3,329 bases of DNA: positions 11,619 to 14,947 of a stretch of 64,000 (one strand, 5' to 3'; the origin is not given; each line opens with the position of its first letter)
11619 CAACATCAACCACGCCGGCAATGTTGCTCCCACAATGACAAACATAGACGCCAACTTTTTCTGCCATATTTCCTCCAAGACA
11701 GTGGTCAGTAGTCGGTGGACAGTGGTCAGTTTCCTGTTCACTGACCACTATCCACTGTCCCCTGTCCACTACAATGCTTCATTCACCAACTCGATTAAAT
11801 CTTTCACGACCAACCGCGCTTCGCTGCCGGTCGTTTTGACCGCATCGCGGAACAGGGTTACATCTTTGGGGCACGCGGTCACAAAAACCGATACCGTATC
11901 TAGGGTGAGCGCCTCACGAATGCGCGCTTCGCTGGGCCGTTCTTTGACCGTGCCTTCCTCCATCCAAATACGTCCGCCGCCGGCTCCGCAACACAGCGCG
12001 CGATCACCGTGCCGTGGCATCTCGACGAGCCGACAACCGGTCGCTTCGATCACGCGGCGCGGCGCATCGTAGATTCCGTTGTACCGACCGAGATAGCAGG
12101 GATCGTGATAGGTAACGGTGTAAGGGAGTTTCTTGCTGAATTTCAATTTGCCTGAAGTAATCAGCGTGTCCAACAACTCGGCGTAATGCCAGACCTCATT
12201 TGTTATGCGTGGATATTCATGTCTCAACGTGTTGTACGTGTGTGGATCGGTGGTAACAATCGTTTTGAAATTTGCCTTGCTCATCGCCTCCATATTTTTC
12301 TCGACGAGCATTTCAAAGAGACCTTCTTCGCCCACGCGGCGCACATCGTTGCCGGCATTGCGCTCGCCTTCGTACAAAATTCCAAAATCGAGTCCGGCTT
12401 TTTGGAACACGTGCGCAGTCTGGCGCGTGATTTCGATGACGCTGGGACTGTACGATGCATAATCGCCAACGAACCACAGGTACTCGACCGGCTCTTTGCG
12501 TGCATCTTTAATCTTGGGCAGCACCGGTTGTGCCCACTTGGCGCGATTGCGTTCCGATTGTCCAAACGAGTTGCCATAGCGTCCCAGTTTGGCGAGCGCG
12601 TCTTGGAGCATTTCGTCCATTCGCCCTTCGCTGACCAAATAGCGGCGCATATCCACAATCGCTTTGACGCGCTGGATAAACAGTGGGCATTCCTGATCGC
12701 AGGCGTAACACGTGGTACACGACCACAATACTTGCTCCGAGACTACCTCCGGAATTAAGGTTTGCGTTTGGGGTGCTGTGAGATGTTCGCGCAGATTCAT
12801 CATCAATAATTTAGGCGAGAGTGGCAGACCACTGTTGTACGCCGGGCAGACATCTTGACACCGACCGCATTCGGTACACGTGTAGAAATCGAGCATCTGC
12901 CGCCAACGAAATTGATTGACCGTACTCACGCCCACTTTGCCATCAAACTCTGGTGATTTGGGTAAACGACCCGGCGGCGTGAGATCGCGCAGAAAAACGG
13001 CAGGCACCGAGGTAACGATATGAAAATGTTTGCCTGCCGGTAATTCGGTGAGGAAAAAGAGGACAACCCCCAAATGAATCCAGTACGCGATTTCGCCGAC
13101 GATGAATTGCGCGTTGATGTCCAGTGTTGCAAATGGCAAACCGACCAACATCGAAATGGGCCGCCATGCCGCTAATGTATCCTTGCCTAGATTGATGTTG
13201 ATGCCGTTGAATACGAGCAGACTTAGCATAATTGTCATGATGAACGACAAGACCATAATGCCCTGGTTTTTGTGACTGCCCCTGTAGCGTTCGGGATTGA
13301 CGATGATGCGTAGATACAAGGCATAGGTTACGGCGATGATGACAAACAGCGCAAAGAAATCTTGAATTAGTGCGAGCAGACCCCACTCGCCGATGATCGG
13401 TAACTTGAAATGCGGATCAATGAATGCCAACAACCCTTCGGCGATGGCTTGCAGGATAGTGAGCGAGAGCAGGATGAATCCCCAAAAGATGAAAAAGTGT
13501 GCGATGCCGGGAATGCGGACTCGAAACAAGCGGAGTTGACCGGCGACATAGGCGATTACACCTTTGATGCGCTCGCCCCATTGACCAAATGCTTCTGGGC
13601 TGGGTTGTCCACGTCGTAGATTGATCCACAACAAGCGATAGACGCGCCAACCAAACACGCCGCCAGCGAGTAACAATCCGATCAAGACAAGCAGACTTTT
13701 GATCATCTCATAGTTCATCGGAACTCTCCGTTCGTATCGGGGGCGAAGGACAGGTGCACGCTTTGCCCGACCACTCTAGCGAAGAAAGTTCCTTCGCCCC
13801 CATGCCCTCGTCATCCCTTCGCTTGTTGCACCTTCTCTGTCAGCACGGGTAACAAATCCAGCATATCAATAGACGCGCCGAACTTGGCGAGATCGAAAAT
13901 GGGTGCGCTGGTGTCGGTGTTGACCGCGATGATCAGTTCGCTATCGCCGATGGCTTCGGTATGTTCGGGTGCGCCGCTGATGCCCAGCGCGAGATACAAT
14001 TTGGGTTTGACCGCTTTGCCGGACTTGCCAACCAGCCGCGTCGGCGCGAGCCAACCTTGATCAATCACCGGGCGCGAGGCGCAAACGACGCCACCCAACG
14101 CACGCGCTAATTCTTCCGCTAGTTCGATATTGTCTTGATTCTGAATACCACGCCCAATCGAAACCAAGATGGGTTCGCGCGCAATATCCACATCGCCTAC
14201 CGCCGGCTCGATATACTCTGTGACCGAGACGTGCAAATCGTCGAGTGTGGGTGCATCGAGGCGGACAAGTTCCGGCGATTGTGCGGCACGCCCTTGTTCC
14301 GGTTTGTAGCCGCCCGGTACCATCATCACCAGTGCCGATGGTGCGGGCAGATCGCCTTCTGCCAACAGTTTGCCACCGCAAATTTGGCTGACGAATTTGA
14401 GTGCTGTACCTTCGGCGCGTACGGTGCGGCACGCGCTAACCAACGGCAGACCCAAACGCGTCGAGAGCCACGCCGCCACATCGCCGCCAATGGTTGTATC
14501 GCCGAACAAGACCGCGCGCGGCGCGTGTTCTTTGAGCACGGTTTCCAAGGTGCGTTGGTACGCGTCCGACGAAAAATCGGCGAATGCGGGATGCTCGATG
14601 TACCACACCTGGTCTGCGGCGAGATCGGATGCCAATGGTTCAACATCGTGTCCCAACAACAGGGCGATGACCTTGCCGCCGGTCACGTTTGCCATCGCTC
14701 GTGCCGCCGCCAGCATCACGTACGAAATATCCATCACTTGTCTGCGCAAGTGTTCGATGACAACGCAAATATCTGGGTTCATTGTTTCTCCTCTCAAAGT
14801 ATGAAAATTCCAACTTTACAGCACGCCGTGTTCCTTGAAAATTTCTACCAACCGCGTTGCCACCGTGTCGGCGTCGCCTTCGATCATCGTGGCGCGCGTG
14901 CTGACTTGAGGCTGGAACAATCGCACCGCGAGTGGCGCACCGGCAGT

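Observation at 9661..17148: etfBA operon bracketed by two HdrD/DsrK-like CCG proteins (one membrane-anchored) and ending in an HdrA paralog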

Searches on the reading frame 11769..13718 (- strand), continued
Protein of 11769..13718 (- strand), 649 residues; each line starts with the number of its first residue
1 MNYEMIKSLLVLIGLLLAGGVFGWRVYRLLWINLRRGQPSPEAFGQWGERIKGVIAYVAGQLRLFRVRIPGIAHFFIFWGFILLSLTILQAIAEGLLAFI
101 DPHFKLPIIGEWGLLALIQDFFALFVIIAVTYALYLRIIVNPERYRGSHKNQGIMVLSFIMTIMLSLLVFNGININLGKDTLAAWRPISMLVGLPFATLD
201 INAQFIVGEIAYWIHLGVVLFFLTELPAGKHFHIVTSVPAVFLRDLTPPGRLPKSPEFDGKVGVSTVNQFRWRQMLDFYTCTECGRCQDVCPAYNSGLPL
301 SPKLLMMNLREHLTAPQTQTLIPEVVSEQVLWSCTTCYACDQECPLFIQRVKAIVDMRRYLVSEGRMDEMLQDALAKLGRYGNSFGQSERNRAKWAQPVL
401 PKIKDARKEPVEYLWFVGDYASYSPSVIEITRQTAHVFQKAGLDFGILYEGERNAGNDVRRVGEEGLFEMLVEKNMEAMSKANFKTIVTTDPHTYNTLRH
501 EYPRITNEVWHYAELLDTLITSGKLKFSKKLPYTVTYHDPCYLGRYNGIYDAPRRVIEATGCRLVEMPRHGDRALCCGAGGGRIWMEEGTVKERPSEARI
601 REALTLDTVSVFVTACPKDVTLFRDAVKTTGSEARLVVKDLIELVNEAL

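Call 31: find_related_loci(query=window:11769-13718:-, collection=genome_contigs, flank=10000)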
Query window:11769-13718:- (649 aa) in genome_contigs; peptide patterns used: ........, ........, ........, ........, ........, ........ (x = any residue, [..] = any of these).
32 stretches matched a pattern; 9 encode a relative of the query (tblastn E <= 1e-3); 9 distinct loci.
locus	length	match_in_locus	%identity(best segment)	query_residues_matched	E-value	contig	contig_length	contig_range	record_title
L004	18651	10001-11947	98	1-649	0e+0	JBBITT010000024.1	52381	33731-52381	MAG: Chloroflexota bacterium isolate RVF170221_bin_402 NODE_838_length_52381_cov_17.921645, whole genome shotgun sequenc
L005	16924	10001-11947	86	1-649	0e+0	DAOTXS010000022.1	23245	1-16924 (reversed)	MAG TPA_asm: Anaerolineae bacterium isolate H21_272 k133_3201167, whole genome shotgun sequence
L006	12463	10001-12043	79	1-649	0e+0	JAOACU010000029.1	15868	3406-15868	MAG: Anaerolineae bacterium isolate SKW216 NODE_28_length_15906_cov_2.645840, whole genome shotgun sequence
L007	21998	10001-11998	69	1-649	0e+0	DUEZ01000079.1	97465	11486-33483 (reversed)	MAG TPA_asm: Anaerolineae bacterium isolate W379 Contig79, whole genome shotgun sequence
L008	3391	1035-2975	72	20-649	0e+0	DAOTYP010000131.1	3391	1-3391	MAG TPA_asm: Anaerolineae bacterium isolate H27_366 k135_436630, whole genome shotgun sequence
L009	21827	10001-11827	53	50-649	0e+0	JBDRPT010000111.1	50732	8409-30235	MAG: Chloroflexota bacterium isolate MEGAHIT-group-2.133 k141_673647, whole genome shotgun sequence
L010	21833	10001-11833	50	50-649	0e+0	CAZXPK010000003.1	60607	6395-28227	MAG TPA_asm: uncultured Anaerolineaceae bacterium isolate binchicken_co33_109 genome assembly, contig: NODE_311_length_6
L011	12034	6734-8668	53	10-649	0e+0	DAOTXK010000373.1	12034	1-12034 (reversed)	MAG TPA_asm: Anaerolineae bacterium isolate H21_247 k133_1300617, whole genome shotgun sequence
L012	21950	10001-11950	84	1-649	0e+0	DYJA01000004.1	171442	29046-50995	MAG TPA_asm: Candidatus Aquidulcis sp. isolate FI88_2_58_12 Afr_mines_FI88_59_length_171442_cov_5_237492, whole genome s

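Call 45: find_related_loci(query=A1, collection=metagenome_contigs, flank=10000)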
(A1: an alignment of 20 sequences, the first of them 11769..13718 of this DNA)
Query A1 (649 aa) in metagenome_contigs; peptide patterns used: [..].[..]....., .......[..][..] (x = any residue, [..] = any of these).
600 stretches matched a pattern (row limit reached: there are more); 598 encode a relative of the query (tblastn E <= 1e-3); the best 80 are kept; 80 distinct loci.
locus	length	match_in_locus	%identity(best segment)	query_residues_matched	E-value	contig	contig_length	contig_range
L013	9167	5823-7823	69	1-649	0e+0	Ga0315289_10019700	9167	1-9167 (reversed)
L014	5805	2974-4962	69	1-648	0e+0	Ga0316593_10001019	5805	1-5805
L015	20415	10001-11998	66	1-649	0e+0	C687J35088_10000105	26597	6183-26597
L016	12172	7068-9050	65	1-649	0e+0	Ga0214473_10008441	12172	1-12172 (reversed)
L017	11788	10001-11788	69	1-578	0e+0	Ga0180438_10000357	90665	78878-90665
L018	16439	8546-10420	53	50-649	0e+0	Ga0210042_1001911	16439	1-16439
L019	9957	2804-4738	52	6-649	0e+0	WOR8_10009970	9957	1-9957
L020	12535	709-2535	52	50-649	0e+0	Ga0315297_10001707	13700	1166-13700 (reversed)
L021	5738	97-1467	65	210-649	0e+0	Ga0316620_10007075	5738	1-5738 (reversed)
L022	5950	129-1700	57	133-649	0e+0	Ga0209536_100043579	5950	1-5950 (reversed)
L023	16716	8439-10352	45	20-649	0e+0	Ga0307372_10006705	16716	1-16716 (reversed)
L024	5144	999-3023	46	16-649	0e+0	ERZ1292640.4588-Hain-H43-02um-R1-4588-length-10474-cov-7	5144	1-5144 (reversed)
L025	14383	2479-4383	47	20-648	0e+0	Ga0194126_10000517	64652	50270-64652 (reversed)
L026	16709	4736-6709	45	2-648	7e-179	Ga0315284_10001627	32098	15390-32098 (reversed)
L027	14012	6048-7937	44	21-648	3e-178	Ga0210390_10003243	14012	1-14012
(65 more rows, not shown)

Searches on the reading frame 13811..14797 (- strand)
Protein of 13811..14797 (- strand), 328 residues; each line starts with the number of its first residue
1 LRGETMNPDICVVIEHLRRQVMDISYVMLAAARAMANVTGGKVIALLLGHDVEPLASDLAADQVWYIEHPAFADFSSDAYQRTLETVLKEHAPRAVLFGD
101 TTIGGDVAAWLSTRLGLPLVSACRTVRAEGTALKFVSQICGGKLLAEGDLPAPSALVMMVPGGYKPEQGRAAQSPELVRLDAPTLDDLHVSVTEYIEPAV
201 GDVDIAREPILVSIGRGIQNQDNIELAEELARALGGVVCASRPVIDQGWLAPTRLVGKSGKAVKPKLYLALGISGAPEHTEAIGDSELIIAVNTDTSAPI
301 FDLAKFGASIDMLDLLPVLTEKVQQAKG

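Call 3: search_protein_families(library=pfam, proteins=[window:13811-14797:-])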
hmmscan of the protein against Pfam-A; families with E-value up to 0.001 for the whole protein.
window:13811-14797:- (328 aa): 2 families
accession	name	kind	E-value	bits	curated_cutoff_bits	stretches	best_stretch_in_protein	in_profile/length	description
PF01012.27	ETF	-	2.7e-29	102.7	26.7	1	11-183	2-179/181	Electron transfer flavoprotein domain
PF00766.25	ETF_alpha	-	1.4e-28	99.1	27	1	204-283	1-80/81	Electron transfer flavoprotein FAD-binding domain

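Call 4: search_protein_families(library=ncbifam, proteins=[window:13811-14797:-])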
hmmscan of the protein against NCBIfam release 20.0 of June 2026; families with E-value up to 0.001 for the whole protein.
window:13811-14797:- (328 aa): 5 families
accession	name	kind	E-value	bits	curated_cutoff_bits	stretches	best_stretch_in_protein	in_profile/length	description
NF042970.1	AcrlCoAredClosAcrA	equivalog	5.3e-56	190.3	600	2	133-325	160-359/360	acryloyl-CoA reductase electron transfer subunit beta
NF038209.1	mft_etfA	equivalog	1.5e-35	123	240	1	32-323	17-302/303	mycofactocin-associated electron transfer flavoprotein alpha subunit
NF002889.0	PRK03363.1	equivalog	2.7e-35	122.2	549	1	36-322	24-310/313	electron transfer flavoprotein subunit alpha/FixB family protein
NF008884.0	PRK11916.1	equivalog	1.6e-30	106.6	528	1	36-323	24-310/312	electron transfer flavoprotein subunit alpha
NF051845.1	EtFlavAlphaProt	equivalog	7.4e-25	87.8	600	1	28-326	111-402/406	electron transfer flavoprotein subunit alpha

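Call 35: search_solved_structures(query=window:13811-14782:-, max_evalue=0.00001)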
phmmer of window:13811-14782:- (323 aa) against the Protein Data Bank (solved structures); distinct sequences matched with E-value up to 0.00001: 14.
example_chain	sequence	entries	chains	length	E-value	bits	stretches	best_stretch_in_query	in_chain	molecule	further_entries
4kpu_A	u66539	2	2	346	3.1e-44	155.1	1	3-320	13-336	Electron transfer flavoprotein alpha subunit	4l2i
6fah_A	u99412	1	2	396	3.2e-44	155.1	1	5-319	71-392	Caffeyl-CoA reductase-Etf complex subunit CarE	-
5ol2_A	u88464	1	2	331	5e-44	154.5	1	4-322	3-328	Electron transfer flavoprotein large subunit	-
1o94_D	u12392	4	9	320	1.8e-41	146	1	5-312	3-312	ELECTRON TRANSFER FLAVOPROTEIN ALPHA-SUBUNIT | ELECTRON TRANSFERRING FLAVOPROTEIN ALPHA-SUBUNIT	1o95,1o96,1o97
3clu_D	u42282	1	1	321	4.3e-41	144.8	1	5-312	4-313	Electron transfer flavoprotein subunit alpha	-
3clt_D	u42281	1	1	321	8.6e-41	143.8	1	5-312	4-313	Electron transfer flavoprotein subunit alpha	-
7koe_B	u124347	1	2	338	1.1e-40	143.5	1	5-320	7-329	Electron transfer flavoprotein, alpha subunit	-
3clr_D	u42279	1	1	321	1.3e-40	143.3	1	5-312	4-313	Electron transfer flavoprotein subunit alpha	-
3cls_D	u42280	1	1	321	2.1e-40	142.6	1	5-312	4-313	Electron transfer flavoprotein subunit alpha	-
7qh2_A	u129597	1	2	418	3e-39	138.8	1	5-318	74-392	Lactate dehydrogenase (NAD(+),ferredoxin) subunit LctC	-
5ow0_A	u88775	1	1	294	6.2e-27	98.3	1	78-316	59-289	Electron transfer flavoprotein, alpha subunit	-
1efp_A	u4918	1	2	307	2.5e-23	86.4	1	205-317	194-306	PROTEIN (ELECTRON TRANSFER FLAVOPROTEIN)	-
1efv_A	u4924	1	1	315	3e-23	86.2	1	185-318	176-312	ELECTRON TRANSFER FLAVOPROTEIN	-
1t9g_R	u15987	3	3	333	3.6e-23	86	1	185-318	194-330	Electron transfer flavoprotein alpha-subunit, mitochondrial | Electron transfer flavoprotein alpha-subunit, mitochondrial precursor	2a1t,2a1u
